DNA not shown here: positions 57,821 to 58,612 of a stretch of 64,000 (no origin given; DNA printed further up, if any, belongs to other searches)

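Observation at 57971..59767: Phage-type Gp157-like protein, ICMT-like membrane methyltransferase and RecB-type nuclease wedged between housekeeping operons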

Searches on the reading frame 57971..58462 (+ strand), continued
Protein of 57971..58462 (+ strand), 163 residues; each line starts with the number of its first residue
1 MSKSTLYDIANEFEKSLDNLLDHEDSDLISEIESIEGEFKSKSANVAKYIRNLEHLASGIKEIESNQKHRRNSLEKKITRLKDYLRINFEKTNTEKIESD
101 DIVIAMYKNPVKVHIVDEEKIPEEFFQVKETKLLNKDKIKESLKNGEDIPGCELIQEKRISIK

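Call 27: predict_structure(alignment_id=A1)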
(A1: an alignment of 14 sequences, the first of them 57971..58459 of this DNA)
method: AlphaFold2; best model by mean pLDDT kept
length: 163 residues; sequences in the alignment: 14
mean_pLDDT: 85.7   pTM: 0.48
mean pLDDT of the five models: 85.7, 84.4, 83.9, 80.9, 67.9
residues with pLDDT >= 90: 61; 70-90: 92; 50-70: 9; < 50: 1
segments of 3 or more residues with pLDDT < 50: none
pLDDT, mean of each block of 10 residues (from residue 1): 74 83 77 88 92 94 95 96 93 91 88 82 74 77 83 83 89
secondary structure, 60 per line:
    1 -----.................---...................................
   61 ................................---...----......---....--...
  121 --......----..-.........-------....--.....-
elements in order: H6-22 H26-92 E96-98 E103-108 E112-115 E126-128 H136-144 E152-155 E158-162

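Call 30: search_solved_structures(query=A1, max_evalue=10, show_alignments=2)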
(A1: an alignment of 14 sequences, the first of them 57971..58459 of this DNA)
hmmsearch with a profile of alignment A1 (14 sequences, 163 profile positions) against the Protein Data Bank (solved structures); distinct sequences matched with E-value up to 10: 9.
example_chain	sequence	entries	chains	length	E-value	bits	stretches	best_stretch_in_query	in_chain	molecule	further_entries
5eqz_A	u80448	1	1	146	0.055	16.6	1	7-80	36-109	Rev protein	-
5xau_C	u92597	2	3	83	0.32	14.1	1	4-66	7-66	Laminin subunit gamma-1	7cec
9y6s_4d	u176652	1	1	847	0.43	13.7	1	19-79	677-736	Leucine-rich repeat protein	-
4wy4_A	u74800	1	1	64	0.61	13.2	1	50-85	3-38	Vesicle-associated membrane protein 8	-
7bv6_A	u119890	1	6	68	0.64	13.1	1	50-84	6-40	Vesicle-associated membrane protein 8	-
1um0_A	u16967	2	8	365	0.76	12.9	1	123-161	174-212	Chorismate synthase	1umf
8qae_A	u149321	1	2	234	1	12.5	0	27-91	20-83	sc-apCC-6-SLLA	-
6e2j_B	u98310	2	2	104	1.3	12.1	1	6-90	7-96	Keratin, type I cytoskeletal 10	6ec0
7zr2_A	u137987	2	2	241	3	10.9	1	9-81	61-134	Spike protein S2',Chimeric protein mimic of SARS-CoV-2 Spike HR1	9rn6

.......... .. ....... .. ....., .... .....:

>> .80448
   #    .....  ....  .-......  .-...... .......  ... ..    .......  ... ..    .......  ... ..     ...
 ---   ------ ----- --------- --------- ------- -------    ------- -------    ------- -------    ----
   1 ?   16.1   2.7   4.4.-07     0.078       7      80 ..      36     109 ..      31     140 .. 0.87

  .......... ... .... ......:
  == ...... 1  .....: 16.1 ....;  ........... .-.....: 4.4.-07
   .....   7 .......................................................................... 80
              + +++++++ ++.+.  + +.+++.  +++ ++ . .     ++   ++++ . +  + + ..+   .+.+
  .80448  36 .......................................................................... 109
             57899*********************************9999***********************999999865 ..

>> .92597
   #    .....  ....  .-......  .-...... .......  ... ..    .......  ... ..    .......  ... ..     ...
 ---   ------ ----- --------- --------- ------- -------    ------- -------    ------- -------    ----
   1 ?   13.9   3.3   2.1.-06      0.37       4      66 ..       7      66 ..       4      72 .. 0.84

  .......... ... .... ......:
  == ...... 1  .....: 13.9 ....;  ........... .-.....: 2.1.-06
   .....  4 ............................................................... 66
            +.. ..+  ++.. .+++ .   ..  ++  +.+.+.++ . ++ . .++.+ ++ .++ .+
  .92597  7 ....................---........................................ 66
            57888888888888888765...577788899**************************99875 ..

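Call 31: fold_search(model_id=the predicted structure, library=pdb)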
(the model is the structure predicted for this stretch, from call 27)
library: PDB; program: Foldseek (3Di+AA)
matches with E <= 10: 81; with E <= 0.001: 0
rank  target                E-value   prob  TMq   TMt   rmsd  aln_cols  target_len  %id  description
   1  8fbk                  1.5e+00  0.93  0.23  0.18   0.9        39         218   23  Improving the secretion of designed protein assemblies through negative design of cryptic transmembrane domains (released 2023-03-22)
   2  8fbn_D                1.7e+00  0.84  0.29  0.21   1.9        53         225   24  Improving the secretion of designed protein assemblies through negative design of cryptic transmembrane domains (released 2023-03-22)
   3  8fbn_F                1.8e+00  0.91  0.26  0.19   0.9        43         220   23  Improving the secretion of designed protein assemblies through negative design of cryptic transmembrane domains (released 2023-03-22)
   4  8fbn_A                2.1e+00  0.84  0.30  0.22   1.8        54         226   24  Improving the secretion of designed protein assemblies through negative design of cryptic transmembrane domains (released 2023-03-22)
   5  5j0j_C                2.2e+00  0.91  0.24  0.55   0.7        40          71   25  De novo design of protein homo-oligomers with modular hydrogen bond network-mediated specificity (released 2016-05-25)
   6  7upp_C                2.2e+00  0.91  0.33  0.69   1.1        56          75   21  Crystal structure of designed heterotrimeric assembly DHT03_2arm_A21/B21/C long (released 2022-12-14)
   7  7y7u_A                2.2e+00  0.13  0.18  0.11   9.3        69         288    7  Dimeric structure of a Quorum-Quenching metallo-hydrolase, LrsL (released 2022-08-31)
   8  6ny8_A                2.4e+00  0.25  0.26  0.39   5.9        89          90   20  Crystal structure of computationally designed protein XAA_GVDQ with calcium (released 2020-04-22)
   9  2zc4_D                2.4e+00  0.03  0.15  0.18   9.4        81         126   17  Penicillin-binding protein 2X (PBP 2X) acyl-enzyme complex (tebipenem) from Streptococcus pneumoniae (released 2008-04-08)
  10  6nz3_A                2.5e+00  0.44  0.33  0.52   4.6        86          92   20  Crystal structure of computationally designed protein XAA_GGHN (released 2020-04-22)
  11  5j0i                  2.5e+00  0.18  0.16  0.29   4.8        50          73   24  De novo design of protein homo-oligomers with modular hydrogen bond network-mediated specificity (released 2016-05-25)
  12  3pbn                  2.5e+00  0.08  0.18  0.08   5.7        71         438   11  Crystal Structure of Apo PBP3 from Pseudomonas aeruginosa (released 2010-12-22)
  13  5j0j_B                2.7e+00  0.84  0.24  0.55   0.8        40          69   25  De novo design of protein homo-oligomers with modular hydrogen bond network-mediated specificity (released 2016-05-25)
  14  3txs_B                2.7e+00  0.82  0.30  0.52   1.5        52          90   12  Crystal Structure of phage 44RR small terminase gp16 (released 2011-12-28)
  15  7upo_C                2.9e+00  0.85  0.33  0.69   1.1        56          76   21  Crystal structure of designed heterotrimeric assembly DHT03 (released 2022-12-14)
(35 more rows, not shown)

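Call 34: search_dna_similar(query=window:57971-58459:+, collection=phages, mode=protein, max_evalue=0.001, max_rows=40)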
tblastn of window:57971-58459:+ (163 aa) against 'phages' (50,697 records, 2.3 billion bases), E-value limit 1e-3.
Records with a match: 433; places in all: 433; records where one place covers at least 80% of the query: 412.
Best place of each record, by identity: <60% 433.
By first word of the organism name: Streptococcus 159; Staphylococcus 99; Clostridium 30; Listeria 29; Escherichia 15; Brevibacillus 13; Pseudomonas 11; Klebsiella 10; Bacillus 8; Fusobacterium 7; and 24 more.
By host as written in the record: Streptococcus thermophilus 68; - 44; Staphylococcus aureus 26; Listeria monocytogenes 19; Brevibacillus laterosporus 13; Clostridium perfringens 12; Staphylococcus pseudintermedius 12; Escherichia coli 9; and 130 more.
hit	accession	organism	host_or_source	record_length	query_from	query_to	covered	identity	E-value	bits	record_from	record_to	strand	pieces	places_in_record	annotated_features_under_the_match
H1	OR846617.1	Enterococcus phage Efs 1-1-1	Enterococcus faecalis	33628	1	163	100%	34.1%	2e-14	75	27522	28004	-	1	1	record has no annotation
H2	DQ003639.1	Listeria phage B025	Listeria monocytogenes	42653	1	163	100%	33.9%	4e-9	60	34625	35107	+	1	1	gp56 | gp55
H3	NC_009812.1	Listeria phage B025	Listeria monocytogenes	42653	1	163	100%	33.9%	4e-9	60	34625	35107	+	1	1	Mu Gam-like end protection | gp55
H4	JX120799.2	Listeria phage LP-030-2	-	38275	1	163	100%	33.9%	6e-9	59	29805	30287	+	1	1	hypothetical protein (x2)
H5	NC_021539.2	Listeria phage LP-030-2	-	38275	1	163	100%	33.9%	6e-9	59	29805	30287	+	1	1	Mu Gam-like end protection | hypothetical protein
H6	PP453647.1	Listeria phage vB_Lmo_2389_typeII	Listeria monocytogenes LM2684 (serotype ...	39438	1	163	100%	33.9%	6e-9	59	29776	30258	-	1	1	hypothetical protein (x2)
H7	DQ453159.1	Geobacillus virus E2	Geobacillus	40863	6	163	97%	34.2%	9e-22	96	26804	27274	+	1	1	similar to Siphovirus Gp157 | hypothetical protein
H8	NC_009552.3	Geobacillus virus E2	Geobacillus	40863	6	163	97%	34.2%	9e-22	96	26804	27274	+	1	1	Mu Gam-like end protection | hypothetical protein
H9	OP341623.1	Parageobacillus phage vB_PtoS_NIIg3.2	Parageobacillus toebii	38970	6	163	97%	34.2%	2e-21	96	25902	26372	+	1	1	hypothetical protein (x2)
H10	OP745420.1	Enterococcus phage 4995_2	Enterococcus faecium 4995/20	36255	4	163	98%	33.5%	5e-14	74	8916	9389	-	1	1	record has no annotation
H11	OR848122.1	Listeria phage LM 4-14-1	Listeria monocytogenes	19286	4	162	98%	33.5%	3e-14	75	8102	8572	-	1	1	record has no annotation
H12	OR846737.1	Listeria phage LM 4-11-1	Listeria monocytogenes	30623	4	162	98%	33.5%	3e-14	75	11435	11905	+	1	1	record has no annotation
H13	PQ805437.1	Klebsiella phage RSU-F4K5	Klebsiella michiganensis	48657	12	158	90%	35.8%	6e-11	65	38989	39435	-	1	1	Mu Gam-like end protection protein | RecA-like DNA binding protein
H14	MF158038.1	Shigella phage Sf11 SMD-2017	Shigella flexneri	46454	12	158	90%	35.8%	1e-9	61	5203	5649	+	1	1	hypothetical protein | putative recA-like NTPase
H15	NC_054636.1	Shigella phage Sf11 SMD-2017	Shigella flexneri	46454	12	158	90%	35.8%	1e-9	61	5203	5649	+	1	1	Mu Gam-like end protection | Sak4-like ssDNA annealing protein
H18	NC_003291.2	Listeria phage PSA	Listeria monocytogenes ScottA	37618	4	163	98%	32.7%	6e-13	71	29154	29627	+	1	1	Mu Gam-like end protection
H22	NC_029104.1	Brevibacillus phage Jimmer1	Brevibacillus laterosporus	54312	6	163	97%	33.1%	1e-13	73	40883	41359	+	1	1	Mu Gam-like end protection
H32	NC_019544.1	Deep-sea thermophilic phage D6E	-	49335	6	163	97%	32.9%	2e-19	89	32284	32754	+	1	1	Mu Gam-like end protection | hypothetical protein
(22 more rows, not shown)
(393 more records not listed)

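Call 36: get_annotated_region(hit=H15, flank=5000)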
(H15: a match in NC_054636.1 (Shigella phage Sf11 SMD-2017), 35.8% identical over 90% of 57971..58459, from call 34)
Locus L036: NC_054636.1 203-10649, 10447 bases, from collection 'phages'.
description: Shigella phage Sf11 SMD-2017, complete genome.
organism: Shigella phage Sf11 SMD-2017 (NCBI taxid 2282196)
taxonomy: Viruses; Duplodnaviria; Heunggongvirae; Uroviricota; Caudoviricetes; Cedarrivervirus; Cedarrivervirus Sf11
host: Shigella flexneri; source: river sediment, Red Cedar River; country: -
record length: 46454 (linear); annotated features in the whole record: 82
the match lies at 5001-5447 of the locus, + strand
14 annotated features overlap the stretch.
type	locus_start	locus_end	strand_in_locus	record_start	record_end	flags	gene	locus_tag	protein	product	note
CDS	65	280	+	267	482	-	-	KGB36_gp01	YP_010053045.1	hypothetical protein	gp1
CDS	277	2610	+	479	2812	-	-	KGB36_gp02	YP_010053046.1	DNA primase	DNA primase/polymerase; gp2; pfam09250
CDS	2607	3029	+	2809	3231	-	-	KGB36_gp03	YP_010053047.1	hypothetical protein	hypothetical protein; gp3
CDS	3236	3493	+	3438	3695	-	-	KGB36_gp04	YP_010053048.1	putative eaa protein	putative eaa protein; gp4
CDS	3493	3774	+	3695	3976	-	-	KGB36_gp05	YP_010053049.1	ASCH domain-containing protein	putative RNA-binding protein; gp5; CATH superfamily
CDS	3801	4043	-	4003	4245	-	-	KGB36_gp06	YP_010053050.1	transcriptional repressor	lambda repressor-like transcriptional regulator; gp6; IPR010982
CDS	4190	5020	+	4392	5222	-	-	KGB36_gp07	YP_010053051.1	Sak4-like ssDNA annealing protein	putative recA-like NTPase; gp7; P-loop containing nucleoside triphosphate hydrolase; IPR027417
CDS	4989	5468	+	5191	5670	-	-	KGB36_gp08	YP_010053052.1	Mu Gam-like end protection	gp8; siphovirus gp157-like protein; pfam05565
CDS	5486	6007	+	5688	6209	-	-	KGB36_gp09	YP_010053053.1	single strand DNA binding protein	gp9; similar to phage H103 gp60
CDS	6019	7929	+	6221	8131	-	-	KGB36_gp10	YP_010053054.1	helicase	helicase; gp10; IPR014001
CDS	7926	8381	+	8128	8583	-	-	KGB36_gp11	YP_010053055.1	putative type III restriction endonuclease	putative type III restriction endonuclease; gp11; similar to phage H103 gp64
CDS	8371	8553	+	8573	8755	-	-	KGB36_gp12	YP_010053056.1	hypothetical protein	gp12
CDS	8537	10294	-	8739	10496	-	-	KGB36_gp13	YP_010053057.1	tail protein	putative tail protein; gp13; predicted lysozyme activity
CDS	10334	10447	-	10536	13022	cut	-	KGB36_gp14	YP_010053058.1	tail protein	putative tail protein; gp14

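Call 37: get_annotated_region(hit=H8, flank=5000)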
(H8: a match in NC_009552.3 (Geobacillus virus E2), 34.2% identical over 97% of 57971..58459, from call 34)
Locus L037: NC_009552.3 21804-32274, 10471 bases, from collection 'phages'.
description: Geobacillus virus E2, complete genome.
organism: Geobacillus virus E2 (NCBI taxid 447909)
taxonomy: Viruses; Duplodnaviria; Heunggongvirae; Uroviricota; Caudoviricetes
host: Geobacillus; source: deep-sea hydrothermal field; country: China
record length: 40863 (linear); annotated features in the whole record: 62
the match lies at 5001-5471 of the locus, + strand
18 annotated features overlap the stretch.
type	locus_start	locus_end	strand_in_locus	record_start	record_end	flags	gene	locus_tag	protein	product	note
CDS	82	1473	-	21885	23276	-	-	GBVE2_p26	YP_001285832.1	integrase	ORF26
CDS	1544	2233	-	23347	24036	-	-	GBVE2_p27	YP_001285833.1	transcriptional repressor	ORF27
CDS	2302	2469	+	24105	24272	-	-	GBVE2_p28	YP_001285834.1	hypothetical protein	ORF28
CDS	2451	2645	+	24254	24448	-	-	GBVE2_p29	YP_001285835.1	hypothetical protein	ORF29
CDS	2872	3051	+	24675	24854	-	-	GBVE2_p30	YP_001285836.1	hypothetical protein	ORF30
CDS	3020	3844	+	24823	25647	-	-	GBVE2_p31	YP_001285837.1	Rha-like transcriptional regulator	ORF31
CDS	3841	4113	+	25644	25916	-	-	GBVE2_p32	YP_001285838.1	antitoxin from a toxin-antitoxin system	ORF32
CDS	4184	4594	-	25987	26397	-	-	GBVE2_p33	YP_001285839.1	hypothetical protein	ORF33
CDS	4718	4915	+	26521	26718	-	-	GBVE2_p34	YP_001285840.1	hypothetical protein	ORF34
CDS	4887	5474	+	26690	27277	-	-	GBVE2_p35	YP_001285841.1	Mu Gam-like end protection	ORF35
CDS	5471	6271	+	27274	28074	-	-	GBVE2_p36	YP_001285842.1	hypothetical protein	ORF36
CDS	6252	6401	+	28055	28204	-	-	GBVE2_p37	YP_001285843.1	hypothetical protein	ORF37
CDS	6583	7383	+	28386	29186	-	-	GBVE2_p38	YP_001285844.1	hypothetical protein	ORF38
CDS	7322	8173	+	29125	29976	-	-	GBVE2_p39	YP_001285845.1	replisome organizer DnaA-like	ORF39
CDS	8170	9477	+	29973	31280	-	-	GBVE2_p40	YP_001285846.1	DnaB-like replicative helicase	ORF40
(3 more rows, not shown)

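Call 43: search_protein_families(library=phrogs, proteins=[L036:4989-5465:+, L035:11126-12073:-], max_evalue=0.01)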
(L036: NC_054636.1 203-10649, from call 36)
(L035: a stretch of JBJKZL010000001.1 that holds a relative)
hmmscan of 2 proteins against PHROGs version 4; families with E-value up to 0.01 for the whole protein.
L036:4989-5465:+ (159 aa): 2 families
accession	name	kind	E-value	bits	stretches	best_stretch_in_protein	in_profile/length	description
phrog_253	-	DNA, RNA and nucleotide metabolism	1.6e-42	146.2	1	1-159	7-167/169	Mu Gam-like end protection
phrog_20203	-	unknown function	0.00023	22.2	1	118-151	33-68/75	-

L035:11126-12073:- (315 aa): 0 families

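Call 46: fold_search(model_id=the predicted structure, library=viral)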
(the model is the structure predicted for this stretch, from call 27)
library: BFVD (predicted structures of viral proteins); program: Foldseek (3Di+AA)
matches with E <= 10: 174; with E <= 0.001: 5
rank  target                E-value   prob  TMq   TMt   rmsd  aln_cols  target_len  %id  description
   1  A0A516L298            6.5e-05  1.00  0.66  0.59   6.0       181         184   15  (no name in the UniProt tables at hand)
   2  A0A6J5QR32            6.2e-04  1.00  0.41  0.47   6.2       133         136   11  Uncharacterized protein [uncultured Caudovirales phage]
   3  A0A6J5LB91            6.6e-04  1.00  0.64  0.53  16.7       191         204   18  Siphovirus Gp157 [uncultured Caudovirales phage]
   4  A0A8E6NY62            9.1e-04  1.00  0.35  0.21   7.9       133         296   18  (no name in the UniProt tables at hand)
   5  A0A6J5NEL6            9.8e-04  1.00  0.30  0.35  10.7       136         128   15  Uncharacterized protein [uncultured Caudovirales phage]
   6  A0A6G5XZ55            1.0e-03  1.00  0.44  0.48   9.3       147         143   14  (no name in the UniProt tables at hand)
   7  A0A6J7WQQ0            1.1e-03  1.00  0.44  0.51   5.4       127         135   11  Uncharacterized protein [uncultured Caudovirales phage]
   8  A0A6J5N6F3            2.6e-03  1.00  0.42  0.54   4.8       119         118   11  Uncharacterized protein [uncultured Caudovirales phage]
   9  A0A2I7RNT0            3.8e-03  1.00  0.54  0.53  16.8       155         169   20  (no name in the UniProt tables at hand)
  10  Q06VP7                6.3e-03  1.00  0.53  0.64   8.5       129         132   13  (no name in the UniProt tables at hand)
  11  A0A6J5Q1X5            9.3e-03  0.89  0.27  0.26  15.9       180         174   10  Uncharacterized protein [uncultured Caudovirales phage]
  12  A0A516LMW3            1.6e-02  0.84  0.27  0.12  26.4       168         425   16  (no name in the UniProt tables at hand)
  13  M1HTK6                1.7e-02  0.99  0.37  0.29  10.0       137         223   18  (no name in the UniProt tables at hand)
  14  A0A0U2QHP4            1.7e-02  0.91  0.25  0.32   9.7       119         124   15  Uncharacterized protein [Ranavirus ambystoma1]
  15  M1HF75                1.8e-02  0.96  0.31  0.18  10.1       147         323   18  Uncharacterized protein [Paramecium bursaria Chlorella virus CVA-1]
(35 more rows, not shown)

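Call 48: find_encoding_contigs(protein=P0094, flank=8000, max_places=2)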
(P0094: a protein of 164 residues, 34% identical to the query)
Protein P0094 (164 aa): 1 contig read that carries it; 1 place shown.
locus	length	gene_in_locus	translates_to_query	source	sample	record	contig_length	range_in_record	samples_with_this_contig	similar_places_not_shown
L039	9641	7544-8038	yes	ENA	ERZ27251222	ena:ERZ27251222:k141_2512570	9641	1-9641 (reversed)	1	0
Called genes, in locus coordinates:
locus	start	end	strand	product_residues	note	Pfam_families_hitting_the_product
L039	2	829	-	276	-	?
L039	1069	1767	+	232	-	PF22945:LEM-3_GIY-YIG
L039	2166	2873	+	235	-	-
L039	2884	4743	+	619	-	PF13337:BrxL_ATPase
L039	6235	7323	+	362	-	-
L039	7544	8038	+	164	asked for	PF05565:Sipho_Gp157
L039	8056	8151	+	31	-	-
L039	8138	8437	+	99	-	-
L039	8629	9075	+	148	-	PF04002:RadC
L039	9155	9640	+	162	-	?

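Call 49: find_encoding_contigs(protein=P0092, flank=8000, max_places=2)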
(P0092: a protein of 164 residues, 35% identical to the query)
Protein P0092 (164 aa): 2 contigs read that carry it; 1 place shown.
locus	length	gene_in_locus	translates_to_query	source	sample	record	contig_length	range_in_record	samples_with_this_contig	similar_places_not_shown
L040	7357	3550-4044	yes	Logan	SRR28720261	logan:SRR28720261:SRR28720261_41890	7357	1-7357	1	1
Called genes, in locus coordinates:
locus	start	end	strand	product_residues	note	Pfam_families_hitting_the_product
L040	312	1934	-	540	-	-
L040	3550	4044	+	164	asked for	PF05565:Sipho_Gp157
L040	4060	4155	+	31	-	-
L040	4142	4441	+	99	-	-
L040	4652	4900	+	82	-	PF04002:RadC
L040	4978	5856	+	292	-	PF08401:ArdcN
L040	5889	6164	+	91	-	-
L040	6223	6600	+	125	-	-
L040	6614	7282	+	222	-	PF04098:Rad52_Rad22, PF20600:ExoX-like_C (weak)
